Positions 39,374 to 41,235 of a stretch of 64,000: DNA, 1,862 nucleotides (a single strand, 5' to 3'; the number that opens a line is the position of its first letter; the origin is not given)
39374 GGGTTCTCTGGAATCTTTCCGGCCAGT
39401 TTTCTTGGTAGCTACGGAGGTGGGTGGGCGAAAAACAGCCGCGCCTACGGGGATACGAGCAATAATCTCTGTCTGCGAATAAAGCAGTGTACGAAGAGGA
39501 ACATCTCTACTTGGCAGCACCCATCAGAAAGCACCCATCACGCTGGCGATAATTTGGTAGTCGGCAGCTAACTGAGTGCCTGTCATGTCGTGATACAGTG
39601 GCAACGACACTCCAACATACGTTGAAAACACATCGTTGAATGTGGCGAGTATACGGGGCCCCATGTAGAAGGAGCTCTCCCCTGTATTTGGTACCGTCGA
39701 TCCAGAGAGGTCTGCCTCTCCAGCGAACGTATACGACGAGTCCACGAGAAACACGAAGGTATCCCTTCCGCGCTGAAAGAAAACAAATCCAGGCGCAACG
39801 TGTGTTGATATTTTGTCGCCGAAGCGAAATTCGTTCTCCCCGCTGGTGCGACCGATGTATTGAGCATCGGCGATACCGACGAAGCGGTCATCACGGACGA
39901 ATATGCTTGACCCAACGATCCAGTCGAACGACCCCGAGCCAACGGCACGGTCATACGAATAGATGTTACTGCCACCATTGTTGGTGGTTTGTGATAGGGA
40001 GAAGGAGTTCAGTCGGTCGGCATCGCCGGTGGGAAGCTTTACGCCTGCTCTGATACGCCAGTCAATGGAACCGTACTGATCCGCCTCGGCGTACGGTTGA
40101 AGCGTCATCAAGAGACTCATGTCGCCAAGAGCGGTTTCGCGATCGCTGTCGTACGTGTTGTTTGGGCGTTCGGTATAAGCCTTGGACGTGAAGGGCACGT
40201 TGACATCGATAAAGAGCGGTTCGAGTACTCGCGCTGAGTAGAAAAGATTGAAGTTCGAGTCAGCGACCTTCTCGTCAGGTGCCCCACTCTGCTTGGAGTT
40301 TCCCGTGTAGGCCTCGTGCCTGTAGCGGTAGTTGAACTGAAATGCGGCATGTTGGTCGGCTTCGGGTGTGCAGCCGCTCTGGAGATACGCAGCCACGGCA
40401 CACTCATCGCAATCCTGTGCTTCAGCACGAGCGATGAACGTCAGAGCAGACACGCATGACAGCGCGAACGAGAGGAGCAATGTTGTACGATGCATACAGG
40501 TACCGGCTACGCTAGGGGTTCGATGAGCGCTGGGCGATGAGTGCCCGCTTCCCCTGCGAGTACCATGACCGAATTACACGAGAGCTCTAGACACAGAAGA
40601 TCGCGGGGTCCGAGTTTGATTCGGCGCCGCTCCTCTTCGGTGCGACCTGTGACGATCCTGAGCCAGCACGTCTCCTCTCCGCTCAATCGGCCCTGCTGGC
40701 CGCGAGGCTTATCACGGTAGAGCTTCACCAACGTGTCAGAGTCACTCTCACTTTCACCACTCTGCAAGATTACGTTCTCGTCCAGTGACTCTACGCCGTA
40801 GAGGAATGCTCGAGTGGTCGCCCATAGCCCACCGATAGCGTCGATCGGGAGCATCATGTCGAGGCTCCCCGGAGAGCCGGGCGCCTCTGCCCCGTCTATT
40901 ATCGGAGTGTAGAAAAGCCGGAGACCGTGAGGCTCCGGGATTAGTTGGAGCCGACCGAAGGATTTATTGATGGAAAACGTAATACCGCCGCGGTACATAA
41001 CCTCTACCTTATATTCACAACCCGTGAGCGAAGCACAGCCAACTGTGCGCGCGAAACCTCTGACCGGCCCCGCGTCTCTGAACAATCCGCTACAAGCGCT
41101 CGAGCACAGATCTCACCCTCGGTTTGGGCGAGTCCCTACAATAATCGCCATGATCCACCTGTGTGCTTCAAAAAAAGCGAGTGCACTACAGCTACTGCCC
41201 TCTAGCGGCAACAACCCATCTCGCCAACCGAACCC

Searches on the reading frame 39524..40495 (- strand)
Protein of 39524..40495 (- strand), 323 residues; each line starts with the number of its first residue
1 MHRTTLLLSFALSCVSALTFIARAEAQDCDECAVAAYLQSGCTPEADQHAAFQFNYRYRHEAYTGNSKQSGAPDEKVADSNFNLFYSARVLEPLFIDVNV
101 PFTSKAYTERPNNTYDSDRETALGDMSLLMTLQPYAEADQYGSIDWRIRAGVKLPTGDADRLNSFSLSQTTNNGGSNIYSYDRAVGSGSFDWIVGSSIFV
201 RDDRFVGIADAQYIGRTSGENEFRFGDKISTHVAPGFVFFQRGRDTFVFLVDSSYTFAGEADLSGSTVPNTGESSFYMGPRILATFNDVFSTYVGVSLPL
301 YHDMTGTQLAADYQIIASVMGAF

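Call 4: search_protein_families(library=pfam, proteins=[window:39524-40495:-], max_evalue=0.1)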
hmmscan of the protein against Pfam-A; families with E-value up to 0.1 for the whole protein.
window:39524-40495:- (323 aa): 0 families

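Call 6: search_protein_families(library=ncbifam, proteins=[window:39524-40495:-], max_evalue=0.1)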
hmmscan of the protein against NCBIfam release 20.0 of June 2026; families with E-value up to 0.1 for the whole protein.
window:39524-40495:- (323 aa): 0 families

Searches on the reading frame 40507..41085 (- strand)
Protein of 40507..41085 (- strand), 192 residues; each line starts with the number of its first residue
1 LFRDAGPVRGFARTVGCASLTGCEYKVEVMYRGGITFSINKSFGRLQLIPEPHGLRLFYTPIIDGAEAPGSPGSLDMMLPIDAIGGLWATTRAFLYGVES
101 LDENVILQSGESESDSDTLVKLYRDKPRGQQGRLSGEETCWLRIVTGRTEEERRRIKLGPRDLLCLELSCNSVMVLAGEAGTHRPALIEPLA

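Call 4: search_protein_families(library=pfam, proteins=[window:40507-41085:-], max_evalue=0.1)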
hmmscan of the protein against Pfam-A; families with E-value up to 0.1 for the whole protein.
window:40507-41085:- (192 aa): 0 families

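Call 6: search_protein_families(library=ncbifam, proteins=[window:40507-41085:-], max_evalue=0.1)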
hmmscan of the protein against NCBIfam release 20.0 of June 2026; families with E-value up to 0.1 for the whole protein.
window:40507-41085:- (192 aa): 0 families

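Call 21: search_solved_structures(query=A2, max_evalue=10)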
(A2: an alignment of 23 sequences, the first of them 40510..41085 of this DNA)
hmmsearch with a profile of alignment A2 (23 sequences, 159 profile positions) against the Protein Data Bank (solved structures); distinct sequences matched with E-value up to 10: 1.
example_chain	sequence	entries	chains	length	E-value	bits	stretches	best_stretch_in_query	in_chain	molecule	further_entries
5hx2_A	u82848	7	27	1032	0.34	13.7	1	102-131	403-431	Baseplate wedge protein gp7 | gp7, baseplate wedge protein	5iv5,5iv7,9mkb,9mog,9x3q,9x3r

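Call 62: find_homologous_proteins(query=window:40510-40998:-, max_evalue=0.001)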
Query window:40510-40998:- (163 aa): 609 proteins with E <= 0.001 among 656 candidates; the best 120 are listed.
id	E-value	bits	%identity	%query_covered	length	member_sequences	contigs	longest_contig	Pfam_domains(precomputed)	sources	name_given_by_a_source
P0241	1.4e-100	352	96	100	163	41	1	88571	-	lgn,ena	-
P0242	2.1e-95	335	91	98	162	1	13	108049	-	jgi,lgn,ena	-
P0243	3.3e-95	334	93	98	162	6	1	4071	-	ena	-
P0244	6.8e-95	333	92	98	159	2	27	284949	-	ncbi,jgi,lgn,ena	jgi:hypothetical protein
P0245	1.8e-94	332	91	98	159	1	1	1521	-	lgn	-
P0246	2.1e-94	332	91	98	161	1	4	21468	-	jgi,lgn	jgi:hypothetical protein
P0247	2.6e-94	332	92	98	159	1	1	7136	-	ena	-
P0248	2.6e-94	331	92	98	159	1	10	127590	-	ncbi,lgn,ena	-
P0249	3.5e-94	331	91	98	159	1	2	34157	-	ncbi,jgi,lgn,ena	-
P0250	3.8e-94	331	89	99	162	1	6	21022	-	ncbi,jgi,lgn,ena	jgi:hypothetical protein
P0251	3.8e-94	331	90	100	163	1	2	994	-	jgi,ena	jgi:hypothetical protein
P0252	4.6e-94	331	91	98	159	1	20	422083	-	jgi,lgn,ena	jgi:hypothetical protein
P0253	6.5e-94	330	89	98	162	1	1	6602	-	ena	-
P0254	8.4e-94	330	90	100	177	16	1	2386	-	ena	-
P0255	2.4e-93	328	91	98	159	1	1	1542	-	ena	-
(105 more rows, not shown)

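Call 71: find_encoding_contigs(protein=P0244, flank=10000, max_places=4)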
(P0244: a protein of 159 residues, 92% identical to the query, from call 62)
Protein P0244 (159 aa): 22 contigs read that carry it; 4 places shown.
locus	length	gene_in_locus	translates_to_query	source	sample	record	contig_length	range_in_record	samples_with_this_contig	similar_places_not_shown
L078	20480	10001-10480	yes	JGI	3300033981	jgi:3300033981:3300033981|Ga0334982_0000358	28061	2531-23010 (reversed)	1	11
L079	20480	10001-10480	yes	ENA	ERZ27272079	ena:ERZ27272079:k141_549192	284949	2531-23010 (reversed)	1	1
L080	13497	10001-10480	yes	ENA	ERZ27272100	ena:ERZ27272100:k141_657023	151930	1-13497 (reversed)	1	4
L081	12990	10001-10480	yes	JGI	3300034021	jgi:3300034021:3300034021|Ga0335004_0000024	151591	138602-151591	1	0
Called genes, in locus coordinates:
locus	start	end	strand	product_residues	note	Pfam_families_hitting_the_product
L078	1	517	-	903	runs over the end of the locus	PF11130:TraC_F_IV, PF19044:P-loop_TraG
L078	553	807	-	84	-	-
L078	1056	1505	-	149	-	-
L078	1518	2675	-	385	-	PF03743:TrbI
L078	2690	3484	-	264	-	-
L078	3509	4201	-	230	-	PF05309:TraE (weak)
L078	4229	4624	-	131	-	-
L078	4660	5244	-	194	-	-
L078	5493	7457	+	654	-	-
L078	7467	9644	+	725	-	PF12696:TraG-D_C (weak)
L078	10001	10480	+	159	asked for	-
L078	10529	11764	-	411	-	-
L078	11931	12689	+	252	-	PF01479:S4 (weak), PF01728:FtsJ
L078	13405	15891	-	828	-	PF07995:GSDH, PF00801:PKD, PF18911:PKD_4, PF00801:PKD (weak), PF18911:PKD_4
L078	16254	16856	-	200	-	PF02525:Flavodoxin_2, PF03358:FMN_red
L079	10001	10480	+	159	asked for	-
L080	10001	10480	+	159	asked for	-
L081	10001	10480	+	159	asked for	-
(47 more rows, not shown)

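Call 72: predict_structure(alignment_id=A7)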
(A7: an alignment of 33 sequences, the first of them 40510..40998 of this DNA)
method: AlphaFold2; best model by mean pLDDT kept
length: 163 residues; sequences in the alignment: 33
mean_pLDDT: 79.7   pTM: 0.77
mean pLDDT of the five models: 79.7, 78.1, 73.1, 70.9, 66.9
residues with pLDDT >= 90: 51; 70-90: 73; 50-70: 26; < 50: 13
segments of 3 or more residues with pLDDT < 50: 79-85
pLDDT, mean of each block of 10 residues (from residue 1): 73 91 93 89 87 88 82 50 53 74 67 81 82 94 95 84 56
secondary structure, 60 per line:
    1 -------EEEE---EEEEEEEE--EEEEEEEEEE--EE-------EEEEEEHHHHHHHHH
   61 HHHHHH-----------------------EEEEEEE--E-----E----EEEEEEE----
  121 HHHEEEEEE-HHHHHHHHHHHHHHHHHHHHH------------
elements in order: E8-11 E15-22 E25-34 E46-51 H52-66 E90-96 E110-116 E124-129 H131-151

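Call 76: fold_search(model_id=the predicted structure, library=pdb)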
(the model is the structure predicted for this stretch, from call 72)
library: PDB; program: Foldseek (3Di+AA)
matches with E <= 10: 586; with E <= 0.001: 0
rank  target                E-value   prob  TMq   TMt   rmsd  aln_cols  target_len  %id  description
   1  3k44_B                1.3e-03  1.00  0.39  0.43  10.7       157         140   13  Crystal Structure of Drosophila melanogaster Pur-alpha (released 2009-10-27)
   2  8chv_C                1.9e-03  0.97  0.33  0.38  11.8       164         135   16  Crystal structure of human PURA (fragment Glu57-Glu212, PUR repeat I and II) R140P mutant (released 2024-02-21)
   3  8chv_A                9.5e-03  0.98  0.41  0.44   7.8       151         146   12  Crystal structure of human PURA (fragment Glu57-Glu212, PUR repeat I and II) R140P mutant (released 2024-02-21)
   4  6suj_DDD              1.7e-02  0.90  0.36  0.44   7.9       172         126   10  Mutations in SsgB correlate to longitudinal cell division during sporulation of Streptomyces coelicolor (released 2020-09-30)
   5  8chu_B                2.2e-02  0.85  0.35  0.39  11.8       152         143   14  Crystal structure of human PURA repeat I-II K97E mutant (released 2024-02-21)
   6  6suj_CCC              2.3e-02  0.87  0.34  0.41   7.7       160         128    9  Mutations in SsgB correlate to longitudinal cell division during sporulation of Streptomyces coelicolor (released 2020-09-30)
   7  6suj_AAA              5.8e-02  0.80  0.36  0.43   6.1       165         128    7  Mutations in SsgB correlate to longitudinal cell division during sporulation of Streptomyces coelicolor (released 2020-09-30)
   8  6slc_CCC              8.6e-02  0.84  0.37  0.46   6.7       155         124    9  Mutations in SsgB correlate to longitudinal cell division during sporulation of Streptomyces coelicolor (released 2020-08-26)
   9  2gje_D                1.3e-01  0.93  0.50  0.55   7.0       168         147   11  Structure of a guideRNA-binding protein complex bound to a gRNA (released 2006-09-05)
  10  7onn                  1.3e-01  0.51  0.19  0.09   9.6        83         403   12  Crystal structure of PBP3 transpeptidase domain from E. coli in complex with AIC499 (released 2021-08-04)
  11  4bjp                  1.3e-01  0.47  0.19  0.09   9.4        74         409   12  Crystal structure of E. coli penicillin binding protein 3 (released 2014-05-07)
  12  1ijj_B                1.4e-01  0.15  0.17  0.09  14.1       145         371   11  THE X-RAY CRYSTAL STRUCTURE OF THE COMPLEX BETWEEN RABBIT SKELETAL MUSCLE ACTIN AND LATRUNCULIN A AT 2.85 A RESOLUTION (released 2002-04-15)
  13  6slc_AAA              1.4e-01  0.77  0.38  0.46   6.7       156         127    9  Mutations in SsgB correlate to longitudinal cell division during sporulation of Streptomyces coelicolor (released 2020-08-26)
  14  2gia_B                1.6e-01  0.92  0.49  0.53   6.4       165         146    9  Crystal structures of trypanosoma bruciei MRP1/MRP2 (released 2006-09-05)
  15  7onw                  1.7e-01  0.41  0.19  0.08   9.7        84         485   12  Crystal structure of PBP3 from E. coli in complex with AIC499 (released 2021-08-04)
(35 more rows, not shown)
